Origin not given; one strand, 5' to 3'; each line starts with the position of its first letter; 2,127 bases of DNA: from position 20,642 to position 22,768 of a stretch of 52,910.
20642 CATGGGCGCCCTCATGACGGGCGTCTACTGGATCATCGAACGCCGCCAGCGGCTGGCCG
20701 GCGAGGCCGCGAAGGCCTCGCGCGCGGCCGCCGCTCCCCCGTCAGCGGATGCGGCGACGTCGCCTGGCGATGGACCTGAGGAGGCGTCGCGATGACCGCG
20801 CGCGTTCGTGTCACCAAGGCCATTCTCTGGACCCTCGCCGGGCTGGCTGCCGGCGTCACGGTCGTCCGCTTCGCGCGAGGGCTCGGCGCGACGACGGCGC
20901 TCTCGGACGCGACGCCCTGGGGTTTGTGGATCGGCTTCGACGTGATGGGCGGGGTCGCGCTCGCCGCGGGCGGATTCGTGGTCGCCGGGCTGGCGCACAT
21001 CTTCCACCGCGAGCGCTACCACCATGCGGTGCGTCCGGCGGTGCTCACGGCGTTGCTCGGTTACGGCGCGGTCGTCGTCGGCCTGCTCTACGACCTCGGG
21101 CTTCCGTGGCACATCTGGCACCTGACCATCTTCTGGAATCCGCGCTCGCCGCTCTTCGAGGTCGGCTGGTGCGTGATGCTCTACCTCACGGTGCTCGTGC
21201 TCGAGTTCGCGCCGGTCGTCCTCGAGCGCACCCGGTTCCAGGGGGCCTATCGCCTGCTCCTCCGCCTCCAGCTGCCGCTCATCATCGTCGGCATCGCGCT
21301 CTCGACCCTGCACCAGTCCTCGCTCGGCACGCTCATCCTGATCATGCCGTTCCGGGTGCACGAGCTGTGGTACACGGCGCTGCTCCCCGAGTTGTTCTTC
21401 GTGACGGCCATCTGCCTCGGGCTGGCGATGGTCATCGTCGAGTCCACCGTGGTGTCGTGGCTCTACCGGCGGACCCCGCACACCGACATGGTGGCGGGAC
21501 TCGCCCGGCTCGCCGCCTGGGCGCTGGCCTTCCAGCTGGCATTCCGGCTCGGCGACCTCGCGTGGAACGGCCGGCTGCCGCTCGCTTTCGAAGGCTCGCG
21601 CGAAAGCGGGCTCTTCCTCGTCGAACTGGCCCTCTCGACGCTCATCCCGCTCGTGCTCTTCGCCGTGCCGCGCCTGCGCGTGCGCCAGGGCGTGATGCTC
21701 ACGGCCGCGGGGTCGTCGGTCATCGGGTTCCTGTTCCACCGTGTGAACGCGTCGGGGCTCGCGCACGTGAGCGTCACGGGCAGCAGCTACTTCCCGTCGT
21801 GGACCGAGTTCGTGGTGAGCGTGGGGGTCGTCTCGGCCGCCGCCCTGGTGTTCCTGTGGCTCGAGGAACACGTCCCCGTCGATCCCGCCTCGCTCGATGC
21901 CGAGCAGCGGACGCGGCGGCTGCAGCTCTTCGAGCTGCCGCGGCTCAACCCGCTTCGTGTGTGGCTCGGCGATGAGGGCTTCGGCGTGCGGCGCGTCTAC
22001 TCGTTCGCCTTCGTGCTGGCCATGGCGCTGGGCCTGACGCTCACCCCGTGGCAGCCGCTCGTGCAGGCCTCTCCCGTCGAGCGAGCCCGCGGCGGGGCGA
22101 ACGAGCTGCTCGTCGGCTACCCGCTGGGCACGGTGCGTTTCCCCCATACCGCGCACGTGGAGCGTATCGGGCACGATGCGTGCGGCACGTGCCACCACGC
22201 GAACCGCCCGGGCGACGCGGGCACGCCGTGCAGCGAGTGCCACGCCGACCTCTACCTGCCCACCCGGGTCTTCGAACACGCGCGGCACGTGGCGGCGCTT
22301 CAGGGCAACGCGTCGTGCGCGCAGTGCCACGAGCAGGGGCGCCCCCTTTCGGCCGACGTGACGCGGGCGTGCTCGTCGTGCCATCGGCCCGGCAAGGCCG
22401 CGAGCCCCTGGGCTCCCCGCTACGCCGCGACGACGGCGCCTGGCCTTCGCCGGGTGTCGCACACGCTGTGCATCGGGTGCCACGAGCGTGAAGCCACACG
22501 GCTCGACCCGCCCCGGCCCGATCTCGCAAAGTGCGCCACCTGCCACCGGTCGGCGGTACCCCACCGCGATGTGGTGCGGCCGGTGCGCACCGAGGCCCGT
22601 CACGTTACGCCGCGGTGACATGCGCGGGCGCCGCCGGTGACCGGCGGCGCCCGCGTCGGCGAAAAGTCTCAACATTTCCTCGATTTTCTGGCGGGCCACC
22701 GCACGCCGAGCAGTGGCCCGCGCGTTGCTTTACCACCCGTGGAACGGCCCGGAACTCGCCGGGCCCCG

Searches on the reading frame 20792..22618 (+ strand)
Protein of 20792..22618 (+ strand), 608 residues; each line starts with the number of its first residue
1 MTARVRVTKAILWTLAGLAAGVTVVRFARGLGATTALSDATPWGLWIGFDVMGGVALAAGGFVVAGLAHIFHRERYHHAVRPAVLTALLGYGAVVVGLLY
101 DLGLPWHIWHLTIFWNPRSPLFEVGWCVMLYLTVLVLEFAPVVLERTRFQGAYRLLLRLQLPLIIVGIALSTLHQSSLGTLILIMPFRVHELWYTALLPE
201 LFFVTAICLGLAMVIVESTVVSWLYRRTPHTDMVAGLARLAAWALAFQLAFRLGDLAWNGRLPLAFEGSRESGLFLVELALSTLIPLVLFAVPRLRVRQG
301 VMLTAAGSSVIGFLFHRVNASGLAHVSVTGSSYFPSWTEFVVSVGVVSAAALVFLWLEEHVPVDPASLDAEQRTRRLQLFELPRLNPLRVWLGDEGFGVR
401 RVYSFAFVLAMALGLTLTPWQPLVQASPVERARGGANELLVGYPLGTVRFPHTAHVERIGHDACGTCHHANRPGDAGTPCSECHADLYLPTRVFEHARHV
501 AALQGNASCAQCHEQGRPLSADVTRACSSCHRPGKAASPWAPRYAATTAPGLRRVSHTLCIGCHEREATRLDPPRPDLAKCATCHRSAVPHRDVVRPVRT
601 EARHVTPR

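Call 12: search_protein_families(library=pfam, proteins=[window:20792-22618:+])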
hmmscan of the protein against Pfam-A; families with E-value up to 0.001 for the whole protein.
window:20792-22618:+ (608 aa): 4 families
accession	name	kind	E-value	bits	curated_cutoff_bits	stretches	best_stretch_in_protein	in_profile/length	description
PF03916.19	NrfD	-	3.7e-18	66.7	25.8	1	39-317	7-301/313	Polysulphide reductase, NrfD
PF02085.21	Cytochrom_CIII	-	5.1e-13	49.7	22.9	2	493-585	22-101/101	Class III cytochrome C family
PF14522.11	Cytochrome_C7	-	1.2e-09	38.3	24.8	1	474-532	10-67/67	Cytochrome c7 and related cytochrome c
PF14537.11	Cytochrom_c3_2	-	0.0003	21.6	25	0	463-531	8-78/79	Cytochrome c3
